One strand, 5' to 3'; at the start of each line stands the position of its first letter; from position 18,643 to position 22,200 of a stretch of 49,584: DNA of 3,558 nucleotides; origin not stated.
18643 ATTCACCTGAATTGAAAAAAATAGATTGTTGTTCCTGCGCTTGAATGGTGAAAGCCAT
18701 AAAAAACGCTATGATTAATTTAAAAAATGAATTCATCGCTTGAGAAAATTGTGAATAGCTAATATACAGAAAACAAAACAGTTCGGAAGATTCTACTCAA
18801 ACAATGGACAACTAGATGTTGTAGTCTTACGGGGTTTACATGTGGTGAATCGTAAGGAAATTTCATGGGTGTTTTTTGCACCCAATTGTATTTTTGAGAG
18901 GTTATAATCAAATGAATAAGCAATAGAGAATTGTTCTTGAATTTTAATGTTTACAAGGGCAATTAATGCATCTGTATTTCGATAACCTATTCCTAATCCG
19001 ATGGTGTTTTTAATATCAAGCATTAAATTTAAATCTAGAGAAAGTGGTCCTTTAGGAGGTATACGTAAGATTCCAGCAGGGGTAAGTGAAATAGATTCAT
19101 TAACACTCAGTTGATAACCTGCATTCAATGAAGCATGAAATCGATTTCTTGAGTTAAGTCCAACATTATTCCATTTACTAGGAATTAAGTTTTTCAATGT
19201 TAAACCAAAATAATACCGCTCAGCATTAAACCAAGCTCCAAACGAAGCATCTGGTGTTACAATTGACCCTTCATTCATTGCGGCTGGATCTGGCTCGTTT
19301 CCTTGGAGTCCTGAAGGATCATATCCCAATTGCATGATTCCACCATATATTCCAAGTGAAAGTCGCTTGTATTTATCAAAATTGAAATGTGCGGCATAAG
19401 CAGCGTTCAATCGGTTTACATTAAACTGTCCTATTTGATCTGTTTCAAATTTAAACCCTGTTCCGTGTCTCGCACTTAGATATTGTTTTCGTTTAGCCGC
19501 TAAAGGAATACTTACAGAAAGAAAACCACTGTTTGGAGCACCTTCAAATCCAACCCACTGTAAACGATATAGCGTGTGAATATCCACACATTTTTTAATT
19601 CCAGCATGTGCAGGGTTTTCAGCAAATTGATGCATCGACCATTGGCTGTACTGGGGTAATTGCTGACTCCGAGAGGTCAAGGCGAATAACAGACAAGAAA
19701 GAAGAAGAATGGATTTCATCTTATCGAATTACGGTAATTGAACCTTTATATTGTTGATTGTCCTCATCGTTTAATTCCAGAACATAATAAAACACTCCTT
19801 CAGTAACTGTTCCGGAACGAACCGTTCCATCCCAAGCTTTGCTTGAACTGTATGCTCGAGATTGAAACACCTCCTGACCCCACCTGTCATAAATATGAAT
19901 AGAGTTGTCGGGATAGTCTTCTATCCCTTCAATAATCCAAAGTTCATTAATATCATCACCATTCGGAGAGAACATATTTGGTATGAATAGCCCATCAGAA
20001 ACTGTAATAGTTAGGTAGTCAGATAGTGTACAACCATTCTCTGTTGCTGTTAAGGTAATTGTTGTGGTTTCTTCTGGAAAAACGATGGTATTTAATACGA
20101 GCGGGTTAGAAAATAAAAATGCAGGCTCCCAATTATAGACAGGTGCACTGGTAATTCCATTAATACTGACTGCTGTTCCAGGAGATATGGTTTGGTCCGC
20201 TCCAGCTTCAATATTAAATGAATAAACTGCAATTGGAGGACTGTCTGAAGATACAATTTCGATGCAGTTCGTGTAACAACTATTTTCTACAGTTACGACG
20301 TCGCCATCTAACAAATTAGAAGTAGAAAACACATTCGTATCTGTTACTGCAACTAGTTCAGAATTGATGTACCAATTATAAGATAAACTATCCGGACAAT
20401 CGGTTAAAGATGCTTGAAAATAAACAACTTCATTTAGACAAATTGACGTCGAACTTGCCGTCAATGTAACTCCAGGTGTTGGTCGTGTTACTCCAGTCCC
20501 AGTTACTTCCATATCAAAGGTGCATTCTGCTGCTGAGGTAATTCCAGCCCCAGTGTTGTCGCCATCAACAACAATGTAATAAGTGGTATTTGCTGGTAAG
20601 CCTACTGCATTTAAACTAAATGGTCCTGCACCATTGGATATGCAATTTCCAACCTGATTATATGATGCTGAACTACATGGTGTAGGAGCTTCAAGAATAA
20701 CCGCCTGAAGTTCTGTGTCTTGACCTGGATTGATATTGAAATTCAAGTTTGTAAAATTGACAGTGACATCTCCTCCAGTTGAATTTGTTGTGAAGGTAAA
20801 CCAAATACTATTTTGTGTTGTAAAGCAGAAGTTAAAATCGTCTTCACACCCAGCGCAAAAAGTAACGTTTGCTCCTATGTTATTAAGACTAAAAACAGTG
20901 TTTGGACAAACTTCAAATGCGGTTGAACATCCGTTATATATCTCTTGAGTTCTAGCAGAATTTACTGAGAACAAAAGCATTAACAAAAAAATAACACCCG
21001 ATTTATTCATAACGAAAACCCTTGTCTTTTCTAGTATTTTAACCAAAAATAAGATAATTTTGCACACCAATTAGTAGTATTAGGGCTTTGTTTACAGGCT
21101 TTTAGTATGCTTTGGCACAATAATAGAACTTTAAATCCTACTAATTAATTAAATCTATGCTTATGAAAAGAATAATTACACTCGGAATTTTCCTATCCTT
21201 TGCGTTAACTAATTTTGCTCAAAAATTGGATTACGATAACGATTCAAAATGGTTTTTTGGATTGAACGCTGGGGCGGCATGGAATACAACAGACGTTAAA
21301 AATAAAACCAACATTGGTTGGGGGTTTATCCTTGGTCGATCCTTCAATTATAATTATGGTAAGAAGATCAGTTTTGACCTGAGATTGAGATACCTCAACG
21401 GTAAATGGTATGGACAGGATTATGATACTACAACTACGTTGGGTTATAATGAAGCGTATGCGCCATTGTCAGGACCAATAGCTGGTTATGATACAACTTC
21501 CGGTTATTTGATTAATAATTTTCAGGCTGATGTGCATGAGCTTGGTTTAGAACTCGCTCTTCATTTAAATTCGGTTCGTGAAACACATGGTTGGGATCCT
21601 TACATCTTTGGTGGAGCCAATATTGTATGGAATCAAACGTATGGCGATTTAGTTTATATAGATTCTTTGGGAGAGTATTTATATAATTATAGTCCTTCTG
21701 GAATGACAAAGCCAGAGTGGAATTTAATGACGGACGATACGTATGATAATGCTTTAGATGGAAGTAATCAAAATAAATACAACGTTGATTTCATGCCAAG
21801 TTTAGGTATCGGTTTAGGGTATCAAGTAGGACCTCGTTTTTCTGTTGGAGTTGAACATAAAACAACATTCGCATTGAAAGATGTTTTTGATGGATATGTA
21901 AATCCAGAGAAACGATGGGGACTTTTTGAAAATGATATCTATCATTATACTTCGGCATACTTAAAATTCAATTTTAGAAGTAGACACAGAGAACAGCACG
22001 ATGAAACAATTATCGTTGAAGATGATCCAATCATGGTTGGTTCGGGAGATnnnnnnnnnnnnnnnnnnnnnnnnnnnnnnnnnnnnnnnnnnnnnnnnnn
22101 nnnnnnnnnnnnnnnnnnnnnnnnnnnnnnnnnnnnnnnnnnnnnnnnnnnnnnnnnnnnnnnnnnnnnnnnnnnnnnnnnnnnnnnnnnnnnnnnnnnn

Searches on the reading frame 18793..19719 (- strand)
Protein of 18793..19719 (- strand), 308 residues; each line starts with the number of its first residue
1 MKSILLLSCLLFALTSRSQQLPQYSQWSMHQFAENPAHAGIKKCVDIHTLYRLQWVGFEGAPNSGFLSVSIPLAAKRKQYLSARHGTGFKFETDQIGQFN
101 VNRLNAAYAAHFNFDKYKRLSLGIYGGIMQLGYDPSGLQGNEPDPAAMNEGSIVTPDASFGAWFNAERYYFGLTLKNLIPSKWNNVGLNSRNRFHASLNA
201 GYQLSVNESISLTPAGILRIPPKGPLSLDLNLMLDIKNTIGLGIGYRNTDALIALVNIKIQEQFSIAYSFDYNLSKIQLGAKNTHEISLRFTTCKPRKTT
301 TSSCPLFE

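Call 5: search_protein_families(library=pfam, proteins=[window:18793-19719:-], max_evalue=0.01)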
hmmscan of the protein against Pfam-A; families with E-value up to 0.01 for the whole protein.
window:18793-19719:- (308 aa): 1 family
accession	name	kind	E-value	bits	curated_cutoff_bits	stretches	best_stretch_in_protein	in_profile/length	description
PF11751.14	PorP_SprF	-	2.7e-62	211.2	22.3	1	17-291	2-273/273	Type IX secretion system membrane protein PorP/SprF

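Call 6: search_protein_families(library=ncbifam, proteins=[window:18793-19719:-], max_evalue=0.01)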
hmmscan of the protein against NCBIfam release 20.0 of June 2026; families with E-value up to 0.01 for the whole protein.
window:18793-19719:- (308 aa): 1 family
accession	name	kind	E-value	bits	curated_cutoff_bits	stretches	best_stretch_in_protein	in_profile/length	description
TIGR03519.1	T9SS_PorP_fam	subfamily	2.3e-67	227.5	90.55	1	1-292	1-291/292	PorP/SprF family type IX secretion system membrane protein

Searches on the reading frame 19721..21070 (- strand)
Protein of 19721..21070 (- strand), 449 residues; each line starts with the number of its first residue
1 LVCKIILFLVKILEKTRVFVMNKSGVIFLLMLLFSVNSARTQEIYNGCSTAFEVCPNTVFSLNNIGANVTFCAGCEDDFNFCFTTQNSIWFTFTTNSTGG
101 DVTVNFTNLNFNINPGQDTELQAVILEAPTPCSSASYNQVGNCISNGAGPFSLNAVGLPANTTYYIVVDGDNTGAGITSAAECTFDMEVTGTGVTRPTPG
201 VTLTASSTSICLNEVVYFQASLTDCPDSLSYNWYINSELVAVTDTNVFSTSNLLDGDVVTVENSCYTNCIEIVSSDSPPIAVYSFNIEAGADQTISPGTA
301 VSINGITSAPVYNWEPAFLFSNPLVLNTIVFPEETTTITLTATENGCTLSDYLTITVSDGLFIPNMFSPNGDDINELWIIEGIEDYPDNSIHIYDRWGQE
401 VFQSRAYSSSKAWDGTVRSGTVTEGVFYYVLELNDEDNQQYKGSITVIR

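Call 5: search_protein_families(library=pfam, proteins=[window:19721-21070:-], max_evalue=0.01)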
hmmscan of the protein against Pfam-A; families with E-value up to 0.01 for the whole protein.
window:19721-21070:- (449 aa): 1 family
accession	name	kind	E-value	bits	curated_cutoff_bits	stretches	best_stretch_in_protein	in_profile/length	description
PF13585.12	CHU_C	-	2.9e-25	88.7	27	1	362-447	2-86/86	CHU_C Type IX secretion signal domain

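Call 6: search_protein_families(library=ncbifam, proteins=[window:19721-21070:-], max_evalue=0.01)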
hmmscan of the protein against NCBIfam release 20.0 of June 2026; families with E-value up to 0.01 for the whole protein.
window:19721-21070:- (449 aa): 1 family
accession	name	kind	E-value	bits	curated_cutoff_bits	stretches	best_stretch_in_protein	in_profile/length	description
TIGR04131.1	Bac_Flav_CTERM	domain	5.3e-18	65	35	1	363-449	3-85/85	T9SS type B sorting domain-containing protein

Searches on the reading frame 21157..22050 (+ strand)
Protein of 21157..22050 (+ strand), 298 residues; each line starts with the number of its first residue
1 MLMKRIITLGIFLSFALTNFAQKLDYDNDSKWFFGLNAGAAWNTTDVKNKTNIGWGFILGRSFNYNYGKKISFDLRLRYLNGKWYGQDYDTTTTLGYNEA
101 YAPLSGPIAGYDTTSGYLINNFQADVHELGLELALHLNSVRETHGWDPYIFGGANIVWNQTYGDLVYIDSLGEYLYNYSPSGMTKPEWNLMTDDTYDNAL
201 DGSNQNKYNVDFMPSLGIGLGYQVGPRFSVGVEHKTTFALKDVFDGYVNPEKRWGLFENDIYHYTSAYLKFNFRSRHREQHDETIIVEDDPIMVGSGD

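Call 7: search_protein_families(library=pfam, proteins=[window:21157-22050:+], max_evalue=10)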
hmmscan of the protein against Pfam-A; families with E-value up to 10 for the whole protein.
seq(298 aa): 0 families

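Call 8: search_protein_families(library=ncbifam, proteins=[window:21157-22050:+], max_evalue=10)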
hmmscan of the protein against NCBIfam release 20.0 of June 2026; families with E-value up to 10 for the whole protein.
seq(298 aa): 2 families
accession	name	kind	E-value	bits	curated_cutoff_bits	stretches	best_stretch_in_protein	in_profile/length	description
NF052316.1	T9SS_PorG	equivalog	8.6e-08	32.2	130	1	141-278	97-207/209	type IX secretion system protein PorG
NF049866.1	outer_TDE1717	subfamily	0.039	13.9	135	1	3-81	1-75/210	TDE1717 family outer membrane beta-barrel protein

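Call 9: search_solved_structures(query=window:21157-22050:+, max_evalue=10)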
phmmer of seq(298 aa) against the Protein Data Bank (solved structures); distinct sequences matched with E-value up to 10: 2.
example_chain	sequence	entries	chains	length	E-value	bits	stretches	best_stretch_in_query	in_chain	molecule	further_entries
5lp4_A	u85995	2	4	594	0.5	12.6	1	153-222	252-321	Penicillin-binding protein 2 (Pbp2)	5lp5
3l9s_A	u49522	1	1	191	1.9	10.7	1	191-241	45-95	Thiol:disulfide interchange protein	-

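Call 10: find_homologous_proteins(query=window:21157-22050:+, max_evalue=0.001)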
Query seq(298 aa) (298 aa): 30 proteins with E <= 0.001 among 928 candidates.
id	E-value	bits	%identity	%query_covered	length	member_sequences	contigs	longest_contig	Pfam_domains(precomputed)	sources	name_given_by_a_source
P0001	7.8e-143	493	81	88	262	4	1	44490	PF13505.13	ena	-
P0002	4.9e-133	461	70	99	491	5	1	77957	-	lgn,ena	-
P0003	4.3e-116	405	63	94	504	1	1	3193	PF09136.17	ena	-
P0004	2.8e-102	360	59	92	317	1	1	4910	-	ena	-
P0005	4.2e-101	356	56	98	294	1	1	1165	-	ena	-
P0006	2.9e-92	327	58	87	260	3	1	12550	-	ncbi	ncbi:MAG: hypothetical protein ACJA0U_002748, partial [Salibacteraceae bacterium]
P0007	1.6e-88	315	60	78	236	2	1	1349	-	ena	-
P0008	2.4e-79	285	68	66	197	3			-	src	-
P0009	1.7e-78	282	49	95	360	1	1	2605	-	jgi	jgi:large repetitive protein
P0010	2.3e-78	282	51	93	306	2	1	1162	-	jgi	-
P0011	3.4e-75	271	51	91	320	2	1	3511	-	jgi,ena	jgi:hypothetical protein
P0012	8.2e-75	270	52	92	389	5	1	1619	-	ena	-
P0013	5.9e-74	267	49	91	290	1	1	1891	-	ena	-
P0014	2.3e-71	259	45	95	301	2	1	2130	-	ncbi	ncbi:MAG: hypothetical protein ACK5F0_02575, partial [Flavobacteriales bacterium]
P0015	2.4e-71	258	49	92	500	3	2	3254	-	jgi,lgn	-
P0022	1.2e-64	237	44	97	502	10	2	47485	-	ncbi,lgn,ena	-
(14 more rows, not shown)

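Call 16: find_encoding_contigs(protein=P0022, flank=8000, max_places=3)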
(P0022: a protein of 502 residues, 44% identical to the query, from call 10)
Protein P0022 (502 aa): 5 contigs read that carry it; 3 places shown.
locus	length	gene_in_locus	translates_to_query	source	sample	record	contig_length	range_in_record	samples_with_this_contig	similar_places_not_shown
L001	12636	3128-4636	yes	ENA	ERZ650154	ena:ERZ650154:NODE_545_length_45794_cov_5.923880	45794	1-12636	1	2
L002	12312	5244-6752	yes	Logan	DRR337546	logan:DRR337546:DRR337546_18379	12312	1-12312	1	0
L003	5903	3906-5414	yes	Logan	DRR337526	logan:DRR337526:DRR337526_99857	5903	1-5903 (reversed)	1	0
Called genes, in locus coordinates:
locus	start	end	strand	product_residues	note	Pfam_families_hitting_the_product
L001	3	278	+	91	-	?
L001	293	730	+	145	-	PF00313:CSD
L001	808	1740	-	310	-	PF11751:PorP_SprF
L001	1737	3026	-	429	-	PF13585:CHU_C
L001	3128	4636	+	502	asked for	-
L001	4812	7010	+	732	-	PF13623:SurA_N_2, PF13624:SurA_N_3, PF13145:Rotamase_2 (faint), PF13616:Rotamase_3, PF00639:Rotamase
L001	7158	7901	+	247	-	PF01936:NYN, PF12872:OST-HTH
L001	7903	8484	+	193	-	PF00677:Lum_binding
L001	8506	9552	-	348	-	PF00512:HisKA, PF02518:HATPase_c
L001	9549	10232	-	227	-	PF00072:Response_reg, PF00486:Trans_reg_C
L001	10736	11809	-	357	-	PF13439:Glyco_transf_4, PF00534:Glycos_transf_1, PF13692:Glyco_trans_1_4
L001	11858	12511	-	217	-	PF00753:Lactamase_B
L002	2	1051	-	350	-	?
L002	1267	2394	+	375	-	PF00487:FA_desaturase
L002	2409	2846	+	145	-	PF00313:CSD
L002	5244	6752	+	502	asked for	-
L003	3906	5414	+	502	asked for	-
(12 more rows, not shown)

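Call 17: find_encoding_contigs(protein=P0002, flank=8000, max_places=3)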
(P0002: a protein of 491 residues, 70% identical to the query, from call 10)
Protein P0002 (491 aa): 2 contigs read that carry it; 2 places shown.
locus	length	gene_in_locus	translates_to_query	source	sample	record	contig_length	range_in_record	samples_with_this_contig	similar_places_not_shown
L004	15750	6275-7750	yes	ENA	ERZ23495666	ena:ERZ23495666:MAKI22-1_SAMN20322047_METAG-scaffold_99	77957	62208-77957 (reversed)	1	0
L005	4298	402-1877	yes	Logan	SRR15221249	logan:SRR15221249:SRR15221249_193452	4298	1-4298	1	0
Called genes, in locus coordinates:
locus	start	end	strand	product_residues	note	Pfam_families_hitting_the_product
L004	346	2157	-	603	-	PF01541:GIY-YIG, PF27096:UvrC_M, PF22920:UvrC_RNaseH, PF08459:UvrC_RNaseH_dom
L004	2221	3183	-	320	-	PF27881:CRWN_N (faint), PF00691:OmpA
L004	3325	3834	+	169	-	PF14343:PrcB_C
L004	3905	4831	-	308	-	PF11751:PorP_SprF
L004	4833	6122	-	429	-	PF13585:CHU_C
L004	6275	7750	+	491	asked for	-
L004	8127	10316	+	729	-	PF13623:SurA_N_2, PF13624:SurA_N_3, PF13145:Rotamase_2 (faint), PF00639:Rotamase, PF13616:Rotamase_3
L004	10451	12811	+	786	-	PF13715:CarbopepD_reg_2 (weak), PF07715:Plug, PF00593:TonB_dep_Rec_b-barrel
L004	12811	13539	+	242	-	PF02348:CTP_transf_3, PF12804:NTP_transf_3 (weak)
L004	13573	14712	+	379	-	PF18174:HU-CCDC81_bac_1, PF18175:HU-CCDC81_bac_2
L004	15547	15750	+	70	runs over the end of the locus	-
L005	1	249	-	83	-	?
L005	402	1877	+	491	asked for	-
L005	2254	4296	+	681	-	?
